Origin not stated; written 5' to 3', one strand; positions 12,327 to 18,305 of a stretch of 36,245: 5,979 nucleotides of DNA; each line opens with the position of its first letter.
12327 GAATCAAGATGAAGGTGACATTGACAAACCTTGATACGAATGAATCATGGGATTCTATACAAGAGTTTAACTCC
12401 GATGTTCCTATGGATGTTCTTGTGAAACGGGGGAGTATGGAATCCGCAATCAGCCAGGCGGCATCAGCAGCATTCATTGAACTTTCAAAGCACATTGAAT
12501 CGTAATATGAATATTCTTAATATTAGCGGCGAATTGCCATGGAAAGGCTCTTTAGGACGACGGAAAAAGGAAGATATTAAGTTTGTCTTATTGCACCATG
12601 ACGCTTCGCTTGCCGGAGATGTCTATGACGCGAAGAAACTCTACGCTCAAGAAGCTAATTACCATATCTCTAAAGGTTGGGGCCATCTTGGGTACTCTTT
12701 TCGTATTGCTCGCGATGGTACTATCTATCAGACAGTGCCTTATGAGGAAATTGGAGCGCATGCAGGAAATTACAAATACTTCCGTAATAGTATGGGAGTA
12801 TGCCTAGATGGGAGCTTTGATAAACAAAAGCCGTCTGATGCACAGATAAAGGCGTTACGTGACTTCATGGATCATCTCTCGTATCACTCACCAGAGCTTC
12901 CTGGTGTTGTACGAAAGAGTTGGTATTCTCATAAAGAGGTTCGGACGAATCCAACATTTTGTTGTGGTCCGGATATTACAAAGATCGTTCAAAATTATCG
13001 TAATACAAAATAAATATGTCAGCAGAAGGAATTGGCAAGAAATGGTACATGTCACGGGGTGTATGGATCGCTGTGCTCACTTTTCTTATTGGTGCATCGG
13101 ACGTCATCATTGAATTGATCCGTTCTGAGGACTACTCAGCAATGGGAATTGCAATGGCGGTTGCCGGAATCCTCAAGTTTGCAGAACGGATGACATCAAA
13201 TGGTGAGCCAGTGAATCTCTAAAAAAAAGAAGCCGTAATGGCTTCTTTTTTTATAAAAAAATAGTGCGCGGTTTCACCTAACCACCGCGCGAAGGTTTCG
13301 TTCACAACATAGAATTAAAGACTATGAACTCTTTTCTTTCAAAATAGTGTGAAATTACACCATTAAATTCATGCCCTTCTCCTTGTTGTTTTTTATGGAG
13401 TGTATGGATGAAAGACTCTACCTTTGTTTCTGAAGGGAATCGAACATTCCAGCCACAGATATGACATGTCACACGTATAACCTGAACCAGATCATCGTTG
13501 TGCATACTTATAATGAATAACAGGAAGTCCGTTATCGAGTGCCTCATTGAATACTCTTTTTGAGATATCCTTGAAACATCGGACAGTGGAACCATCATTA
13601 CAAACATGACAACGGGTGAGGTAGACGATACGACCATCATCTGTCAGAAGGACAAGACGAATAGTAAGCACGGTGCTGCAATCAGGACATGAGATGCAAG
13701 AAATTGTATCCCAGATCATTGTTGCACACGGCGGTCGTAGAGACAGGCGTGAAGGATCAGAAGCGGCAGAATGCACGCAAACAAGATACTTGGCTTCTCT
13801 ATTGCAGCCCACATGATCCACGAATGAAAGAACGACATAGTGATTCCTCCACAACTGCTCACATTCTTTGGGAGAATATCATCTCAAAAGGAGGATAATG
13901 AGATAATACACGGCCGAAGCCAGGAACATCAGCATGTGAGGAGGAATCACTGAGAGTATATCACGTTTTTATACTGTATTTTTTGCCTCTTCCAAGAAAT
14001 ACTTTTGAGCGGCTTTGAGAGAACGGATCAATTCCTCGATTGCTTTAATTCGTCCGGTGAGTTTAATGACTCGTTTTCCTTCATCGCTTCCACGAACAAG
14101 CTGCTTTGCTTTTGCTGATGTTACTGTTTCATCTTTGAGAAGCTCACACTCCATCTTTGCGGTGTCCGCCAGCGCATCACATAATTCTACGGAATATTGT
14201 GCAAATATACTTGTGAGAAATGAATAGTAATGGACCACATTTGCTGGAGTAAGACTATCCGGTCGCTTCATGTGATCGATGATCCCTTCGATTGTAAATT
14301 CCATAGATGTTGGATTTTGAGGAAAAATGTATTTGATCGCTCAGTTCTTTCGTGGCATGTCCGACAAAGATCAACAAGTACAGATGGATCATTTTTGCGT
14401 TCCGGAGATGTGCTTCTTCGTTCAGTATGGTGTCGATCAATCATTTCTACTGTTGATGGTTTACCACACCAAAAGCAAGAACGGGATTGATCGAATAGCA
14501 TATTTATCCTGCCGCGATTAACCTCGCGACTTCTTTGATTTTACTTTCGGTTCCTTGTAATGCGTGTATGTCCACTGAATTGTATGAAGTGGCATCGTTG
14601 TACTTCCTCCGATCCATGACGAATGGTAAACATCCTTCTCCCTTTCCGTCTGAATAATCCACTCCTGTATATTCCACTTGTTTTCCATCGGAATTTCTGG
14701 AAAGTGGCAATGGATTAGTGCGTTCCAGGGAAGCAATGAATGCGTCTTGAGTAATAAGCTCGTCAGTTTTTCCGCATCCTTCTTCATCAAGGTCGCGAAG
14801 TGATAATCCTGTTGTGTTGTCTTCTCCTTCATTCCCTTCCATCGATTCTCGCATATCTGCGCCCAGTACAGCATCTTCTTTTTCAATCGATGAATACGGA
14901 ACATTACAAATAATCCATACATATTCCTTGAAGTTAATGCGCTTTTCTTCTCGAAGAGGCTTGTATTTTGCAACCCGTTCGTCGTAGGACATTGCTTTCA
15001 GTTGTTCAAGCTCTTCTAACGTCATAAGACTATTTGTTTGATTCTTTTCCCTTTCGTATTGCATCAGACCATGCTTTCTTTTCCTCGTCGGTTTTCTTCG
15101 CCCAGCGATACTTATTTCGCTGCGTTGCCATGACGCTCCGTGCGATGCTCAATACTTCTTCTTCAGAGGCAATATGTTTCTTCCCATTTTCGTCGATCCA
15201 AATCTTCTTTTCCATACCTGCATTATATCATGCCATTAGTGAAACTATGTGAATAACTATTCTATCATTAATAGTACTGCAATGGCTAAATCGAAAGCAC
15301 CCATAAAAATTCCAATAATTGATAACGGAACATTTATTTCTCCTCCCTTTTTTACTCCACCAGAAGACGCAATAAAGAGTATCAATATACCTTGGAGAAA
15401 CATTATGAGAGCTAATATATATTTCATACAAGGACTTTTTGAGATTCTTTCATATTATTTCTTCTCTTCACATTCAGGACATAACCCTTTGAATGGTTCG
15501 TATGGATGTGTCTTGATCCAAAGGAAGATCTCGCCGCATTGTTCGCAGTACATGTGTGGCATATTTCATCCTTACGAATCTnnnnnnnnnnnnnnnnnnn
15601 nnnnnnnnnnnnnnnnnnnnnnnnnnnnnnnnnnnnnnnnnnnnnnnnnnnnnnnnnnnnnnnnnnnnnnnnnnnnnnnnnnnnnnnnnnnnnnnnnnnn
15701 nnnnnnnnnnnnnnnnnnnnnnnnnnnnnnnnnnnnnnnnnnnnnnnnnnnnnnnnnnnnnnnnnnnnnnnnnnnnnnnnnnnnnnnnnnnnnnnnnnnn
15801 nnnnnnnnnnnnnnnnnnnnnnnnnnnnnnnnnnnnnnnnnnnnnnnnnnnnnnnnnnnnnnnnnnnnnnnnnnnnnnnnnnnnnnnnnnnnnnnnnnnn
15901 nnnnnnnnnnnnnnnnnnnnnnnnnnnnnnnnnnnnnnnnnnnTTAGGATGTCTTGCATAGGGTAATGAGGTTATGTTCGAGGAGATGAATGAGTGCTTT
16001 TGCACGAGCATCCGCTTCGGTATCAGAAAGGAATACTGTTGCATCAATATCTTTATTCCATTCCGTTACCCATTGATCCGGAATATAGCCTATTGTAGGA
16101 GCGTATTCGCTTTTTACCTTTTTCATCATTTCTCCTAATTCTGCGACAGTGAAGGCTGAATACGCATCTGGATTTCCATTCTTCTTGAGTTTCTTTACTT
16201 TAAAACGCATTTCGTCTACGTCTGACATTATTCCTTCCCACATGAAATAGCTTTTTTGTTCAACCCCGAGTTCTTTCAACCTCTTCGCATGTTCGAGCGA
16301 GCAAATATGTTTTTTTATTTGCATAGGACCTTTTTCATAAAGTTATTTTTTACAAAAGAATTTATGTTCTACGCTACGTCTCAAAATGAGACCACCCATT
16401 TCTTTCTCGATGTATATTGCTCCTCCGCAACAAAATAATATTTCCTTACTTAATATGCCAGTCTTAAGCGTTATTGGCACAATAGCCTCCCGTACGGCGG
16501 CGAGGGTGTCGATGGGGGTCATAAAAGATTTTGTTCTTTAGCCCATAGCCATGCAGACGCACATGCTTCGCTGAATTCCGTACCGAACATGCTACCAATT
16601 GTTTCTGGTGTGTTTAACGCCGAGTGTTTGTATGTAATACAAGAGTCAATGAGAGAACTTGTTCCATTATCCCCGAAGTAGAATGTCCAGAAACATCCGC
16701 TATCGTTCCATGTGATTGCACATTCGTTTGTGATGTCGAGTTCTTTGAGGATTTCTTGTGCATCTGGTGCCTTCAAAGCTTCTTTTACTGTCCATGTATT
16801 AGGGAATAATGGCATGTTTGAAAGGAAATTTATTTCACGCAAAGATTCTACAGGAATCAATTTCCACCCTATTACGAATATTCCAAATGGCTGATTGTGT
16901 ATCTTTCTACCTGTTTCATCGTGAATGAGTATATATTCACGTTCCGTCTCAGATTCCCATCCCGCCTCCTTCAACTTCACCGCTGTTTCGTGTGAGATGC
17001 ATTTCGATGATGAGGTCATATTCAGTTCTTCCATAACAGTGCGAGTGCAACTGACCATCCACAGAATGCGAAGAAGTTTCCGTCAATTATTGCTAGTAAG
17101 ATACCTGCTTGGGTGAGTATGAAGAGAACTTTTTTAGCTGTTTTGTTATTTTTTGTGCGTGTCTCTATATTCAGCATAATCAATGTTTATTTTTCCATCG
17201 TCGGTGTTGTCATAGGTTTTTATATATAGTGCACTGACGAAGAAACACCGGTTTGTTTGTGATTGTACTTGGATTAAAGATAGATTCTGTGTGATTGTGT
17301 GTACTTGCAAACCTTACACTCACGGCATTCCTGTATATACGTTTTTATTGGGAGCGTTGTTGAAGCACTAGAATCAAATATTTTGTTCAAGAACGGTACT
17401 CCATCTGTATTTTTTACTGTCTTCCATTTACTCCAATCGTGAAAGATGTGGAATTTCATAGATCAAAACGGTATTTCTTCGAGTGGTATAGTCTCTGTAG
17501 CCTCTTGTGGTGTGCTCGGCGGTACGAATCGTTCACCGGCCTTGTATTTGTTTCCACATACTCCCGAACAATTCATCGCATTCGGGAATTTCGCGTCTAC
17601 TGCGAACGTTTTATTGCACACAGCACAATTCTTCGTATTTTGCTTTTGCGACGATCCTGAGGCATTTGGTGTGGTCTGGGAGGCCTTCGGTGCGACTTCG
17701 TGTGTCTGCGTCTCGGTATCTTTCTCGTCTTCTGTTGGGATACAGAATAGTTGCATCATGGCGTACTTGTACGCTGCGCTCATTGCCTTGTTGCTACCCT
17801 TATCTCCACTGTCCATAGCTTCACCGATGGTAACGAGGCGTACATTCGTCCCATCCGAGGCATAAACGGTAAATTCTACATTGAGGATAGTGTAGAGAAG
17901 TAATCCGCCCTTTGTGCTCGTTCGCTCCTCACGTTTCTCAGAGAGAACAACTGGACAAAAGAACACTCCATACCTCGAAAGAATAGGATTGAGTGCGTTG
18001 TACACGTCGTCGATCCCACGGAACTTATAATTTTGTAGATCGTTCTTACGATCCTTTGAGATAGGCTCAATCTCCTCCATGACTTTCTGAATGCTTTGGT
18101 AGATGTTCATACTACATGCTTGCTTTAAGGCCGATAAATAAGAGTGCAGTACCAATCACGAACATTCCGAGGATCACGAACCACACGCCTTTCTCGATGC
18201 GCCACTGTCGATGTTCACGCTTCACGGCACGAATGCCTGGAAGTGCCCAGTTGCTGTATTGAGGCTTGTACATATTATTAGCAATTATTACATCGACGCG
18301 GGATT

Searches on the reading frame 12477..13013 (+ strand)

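Call 55: search_protein_families(library=phrogs, proteins=[window:12477-13013:+], max_evalue=0.001)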
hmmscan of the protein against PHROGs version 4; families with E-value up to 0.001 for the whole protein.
window:12477-13013:+ (178 aa): 4 families
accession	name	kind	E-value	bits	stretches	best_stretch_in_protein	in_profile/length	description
phrog_822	-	lysis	8.7e-17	62.6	1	29-141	19-130/215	amidase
phrog_1493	-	lysis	1.3e-16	61.7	1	34-169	34-157/394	endolysin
phrog_35436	-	lysis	5.4e-11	43.3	1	21-133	9-110/266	amidase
phrog_1794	-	lysis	3.7e-06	27.6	1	57-151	71-175/336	amidase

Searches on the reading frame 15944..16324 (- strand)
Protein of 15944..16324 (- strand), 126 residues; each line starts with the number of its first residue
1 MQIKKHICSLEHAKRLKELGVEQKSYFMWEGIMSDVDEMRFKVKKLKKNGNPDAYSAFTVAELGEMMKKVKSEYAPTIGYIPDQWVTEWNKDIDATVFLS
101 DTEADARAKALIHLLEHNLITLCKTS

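Call 14: search_protein_families(library=pfam, proteins=[window:15944-16324:-], max_evalue=0.01)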
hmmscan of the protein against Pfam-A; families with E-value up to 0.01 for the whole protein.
window:15944-16324:- (126 aa): 0 families

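Call 15: search_protein_families(library=phrogs, proteins=[window:15944-16324:-], max_evalue=0.01)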
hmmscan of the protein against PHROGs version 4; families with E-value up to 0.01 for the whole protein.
window:15944-16324:- (126 aa): 1 family
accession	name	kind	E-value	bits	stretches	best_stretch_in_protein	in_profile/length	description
phrog_31971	-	unknown function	1.5e-15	58.5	1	1-120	1-128/130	-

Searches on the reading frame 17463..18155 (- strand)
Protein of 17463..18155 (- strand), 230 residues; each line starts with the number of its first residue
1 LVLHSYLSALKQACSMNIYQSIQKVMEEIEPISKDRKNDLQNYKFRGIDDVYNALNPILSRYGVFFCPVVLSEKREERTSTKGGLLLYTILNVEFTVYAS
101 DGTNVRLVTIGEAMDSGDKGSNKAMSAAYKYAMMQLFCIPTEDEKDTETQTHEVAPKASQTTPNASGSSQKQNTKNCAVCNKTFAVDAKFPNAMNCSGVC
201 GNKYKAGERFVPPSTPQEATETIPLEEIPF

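Call 14: search_protein_families(library=pfam, proteins=[window:17463-18155:-], max_evalue=0.01)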
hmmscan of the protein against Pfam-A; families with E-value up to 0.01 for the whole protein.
window:17463-18155:- (230 aa): 1 family
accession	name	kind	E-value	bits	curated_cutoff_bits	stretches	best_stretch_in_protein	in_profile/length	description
PF04404.17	ERF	-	2e-23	83.5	25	1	18-173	1-151/153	ERF superfamily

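Call 15: search_protein_families(library=phrogs, proteins=[window:17463-18155:-], max_evalue=0.01)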
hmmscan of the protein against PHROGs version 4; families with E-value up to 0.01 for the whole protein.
window:17463-18155:- (230 aa): 5 families
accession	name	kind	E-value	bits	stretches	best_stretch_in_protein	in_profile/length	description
phrog_155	-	DNA, RNA and nucleotide metabolism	5.7e-35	122.4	1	15-174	65-217/308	Erf-like ssDNA annealing protein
phrog_21649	-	unknown function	9.2e-32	111.6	1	17-172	41-193/351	-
phrog_34331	-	unknown function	3e-15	57.5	1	38-143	47-153/239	-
phrog_2324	-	DNA, RNA and nucleotide metabolism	1e-09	39.3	1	15-177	8-158/193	Erf-like ssDNA annealing protein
phrog_1271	-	DNA, RNA and nucleotide metabolism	0.0029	18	1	162-207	107-148/361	HNH endonuclease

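Call 20: find_encoding_contigs(protein=window:17463-18155:-, flank=5000, max_places=10)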
Protein window:17463-18155:- (230 aa): no gene with exactly this product is on record in the collection.
